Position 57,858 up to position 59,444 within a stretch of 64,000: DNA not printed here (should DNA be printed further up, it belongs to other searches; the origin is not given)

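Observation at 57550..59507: GT-C gene cassette inserted between 214-bp direct repeats, leaving a truncated GT4 pseudogene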

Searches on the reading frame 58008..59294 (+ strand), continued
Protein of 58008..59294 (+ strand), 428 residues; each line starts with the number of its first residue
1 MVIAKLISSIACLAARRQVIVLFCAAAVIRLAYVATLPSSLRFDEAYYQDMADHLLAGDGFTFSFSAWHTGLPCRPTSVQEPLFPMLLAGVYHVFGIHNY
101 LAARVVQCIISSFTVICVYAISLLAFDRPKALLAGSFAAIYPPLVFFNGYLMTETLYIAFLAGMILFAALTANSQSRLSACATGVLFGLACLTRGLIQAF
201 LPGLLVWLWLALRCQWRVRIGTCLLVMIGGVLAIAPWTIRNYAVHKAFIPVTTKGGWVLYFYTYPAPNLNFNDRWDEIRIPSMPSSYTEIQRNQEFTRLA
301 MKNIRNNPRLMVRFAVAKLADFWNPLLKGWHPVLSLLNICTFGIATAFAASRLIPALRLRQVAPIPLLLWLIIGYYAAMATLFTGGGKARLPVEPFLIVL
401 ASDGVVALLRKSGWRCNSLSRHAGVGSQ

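Call 69: fold_search(model_id=the predicted structure, library=pdb)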
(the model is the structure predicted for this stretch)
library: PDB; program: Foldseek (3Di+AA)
matches with E <= 10: 228; with E <= 0.001: 20
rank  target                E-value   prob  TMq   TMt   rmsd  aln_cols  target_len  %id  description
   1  6s7o_A                2.8e-05  1.00  0.56  0.38  14.7       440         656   14  Cryo-EM structure of human oligosaccharyltransferase complex OST-A (released 2019-12-18)
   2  9n9j_I                2.8e-05  1.00  0.56  0.37  14.6       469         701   15  Structure of a GRP94 folding intermediate engaged with a CCDC134- and FKBP11-bound secretory translocon (released 2025-11-19)
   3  6s7t_A                3.1e-05  1.00  0.54  0.35  13.6       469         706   14  Cryo-EM structure of human oligosaccharyltransferase complex OST-B (released 2019-12-18)
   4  5ezm                  3.8e-05  1.00  0.41  0.33  19.2       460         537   14  Crystal Structure of ArnT from Cupriavidus metallidurans in the apo state (released 2016-02-17)
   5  7e9s_A                5.2e-05  1.00  0.60  0.32  13.4       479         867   12  Archaeal oligosaccharyltransferase AglB from Archaeoglobus fulgidus in complex with an inhibitory peptide and a dolich (released 2021-09-08)
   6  8age_A                6.1e-05  1.00  0.50  0.35  12.0       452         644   15  Structure of yeast oligosaccharylransferase complex with acceptor peptide bound (released 2022-12-07)
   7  6ezn_F                7.2e-05  1.00  0.55  0.38  11.1       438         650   13  Cryo-EM structure of the yeast oligosaccharyltransferase (OST) complex (released 2018-01-17)
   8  8pn9_A                7.8e-05  1.00  0.53  0.37  10.7       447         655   15  Structure of human oligosaccharyltransferase OST-A complex bound to NGI-1 (released 2024-05-08)
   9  5f15                  7.8e-05  1.00  0.39  0.32  18.9       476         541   14  Crystal Structure of ArnT from Cupriavidus metallidurans bound to Undecaprenyl phosphate (released 2016-02-17)
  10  8b6l_I                9.5e-05  1.00  0.54  0.36  14.7       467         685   15  Subtomogram average of the human Sec61-TRAP-OSTA-translocon (released 2022-12-07)
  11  3wak                  1.3e-04  1.00  0.59  0.31  13.9       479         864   13  Crystal structure of the Archaeoglobus fulgidus oligosaccharyltransferase (O29867_ARCFU) in the apo form (released 2013-10-30)
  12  8agc_A                1.5e-04  1.00  0.54  0.36  13.4       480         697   13  Structure of yeast oligosaccharylransferase complex with lipid-linked oligosaccharide and non-acceptor peptide bound (released 2022-12-07)
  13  6gxc_A                1.7e-04  1.00  0.54  0.35  13.1       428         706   11  Bacterial oligosaccharyltransferase PglB in complex with an inhibitory peptide and a reactive lipid-linked oligosaccha (released 2018-11-14)
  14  6ftg_5                2.0e-04  1.00  0.52  0.37  15.1       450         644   16  Subtomogram average of OST-containing ribosome-translocon complexes from canine rough microsomal membranes (released 2018-03-21)
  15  8agb_A                2.2e-04  1.00  0.54  0.38  11.8       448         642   13  Structure of yeast oligosaccharylransferase complex with lipid-linked oligosaccharide bound (released 2022-12-07)
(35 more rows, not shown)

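Call 71: find_encoding_contigs(protein=P0123, flank=5000, max_places=2)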
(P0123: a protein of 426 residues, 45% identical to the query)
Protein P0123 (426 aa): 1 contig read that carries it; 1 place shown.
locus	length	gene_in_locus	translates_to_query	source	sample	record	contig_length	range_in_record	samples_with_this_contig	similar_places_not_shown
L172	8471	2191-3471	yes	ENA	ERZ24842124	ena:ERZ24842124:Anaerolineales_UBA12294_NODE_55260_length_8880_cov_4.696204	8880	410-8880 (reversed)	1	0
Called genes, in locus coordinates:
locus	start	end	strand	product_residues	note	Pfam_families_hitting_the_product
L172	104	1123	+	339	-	PF08239:SH3_3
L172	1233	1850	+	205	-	PF06971:Put_DNA-bind_N, PF01408:GFO_IDH_MocA (faint), PF02629:CoA_binding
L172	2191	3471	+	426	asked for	PF13231:PMT_2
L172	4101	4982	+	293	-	PF13186:SPASM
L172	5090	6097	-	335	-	PF06723:MreB_Mbl, PF14450:FtsA (weak)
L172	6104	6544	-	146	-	PF02823:ATP-synt_DE_N, PF00401:ATP-synt_DE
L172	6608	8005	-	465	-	PF02874:ATP-synt_ab_N, PF00006:ATP-synt_ab, PF22919:ATP-synt_VA_C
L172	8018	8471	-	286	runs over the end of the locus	?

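Call 72: find_encoding_contigs(protein=P0134, flank=5000, max_places=2)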
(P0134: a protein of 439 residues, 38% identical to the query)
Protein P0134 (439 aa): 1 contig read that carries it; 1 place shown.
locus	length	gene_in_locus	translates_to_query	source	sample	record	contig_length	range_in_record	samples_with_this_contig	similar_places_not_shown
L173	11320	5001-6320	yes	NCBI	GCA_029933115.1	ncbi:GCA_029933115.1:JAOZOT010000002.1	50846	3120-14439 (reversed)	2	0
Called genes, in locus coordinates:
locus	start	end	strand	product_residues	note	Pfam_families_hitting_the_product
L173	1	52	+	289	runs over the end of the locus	-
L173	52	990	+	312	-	PF00535:Glycos_transf_2, PF13641:Glyco_tranf_2_3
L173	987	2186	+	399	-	PF13439:Glyco_transf_4 (weak), PF00534:Glycos_transf_1, PF13692:Glyco_trans_1_4, PF13524:Glyco_trans_1_2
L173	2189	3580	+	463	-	PF04932:Wzy_C (weak)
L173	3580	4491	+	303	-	PF00535:Glycos_transf_2, PF13641:Glyco_tranf_2_3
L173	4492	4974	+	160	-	-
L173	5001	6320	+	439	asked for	PF13231:PMT_2 (weak)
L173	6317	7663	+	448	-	PF13231:PMT_2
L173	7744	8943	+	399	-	PF13439:Glyco_transf_4, PF00534:Glycos_transf_1, PF13692:Glyco_trans_1_4, PF13524:Glyco_trans_1_2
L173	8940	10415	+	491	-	-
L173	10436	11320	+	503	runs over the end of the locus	PF13231:PMT_2 (weak)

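Call 74: search_dna_similar(query=window:58008-59291:+, collection=plasmids, mode=protein, max_rows=5)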
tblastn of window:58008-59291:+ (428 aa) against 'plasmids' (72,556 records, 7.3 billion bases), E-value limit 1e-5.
Records with a match: 2; places in all: 2; records where one place covers at least 80% of the query: 1.
Best place of each record, by identity: <60% 2.
By first word of the organism name: Bacillus 1; Priestia 1.
By predicted mobility (MOB-suite, as given by PLSDB): conjugative 1; non-mobilizable 1.
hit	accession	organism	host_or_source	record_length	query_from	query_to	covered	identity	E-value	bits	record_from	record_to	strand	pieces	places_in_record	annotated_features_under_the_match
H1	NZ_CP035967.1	Bacillus mycoides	cell culture,soil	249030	44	413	86%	22.3%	2e-10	71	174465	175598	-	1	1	glycosyltransferase family 39 protein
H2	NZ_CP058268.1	Priestia megaterium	cell culture,potash salt dump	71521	40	313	64%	23.8%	6e-6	56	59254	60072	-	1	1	glycosyltransferase family 39 protein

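Call 75: search_dna_similar(query=window:58008-59291:+, collection=phages, mode=protein, max_rows=5)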
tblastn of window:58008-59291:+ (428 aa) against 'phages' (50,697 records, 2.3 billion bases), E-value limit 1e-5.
No match.
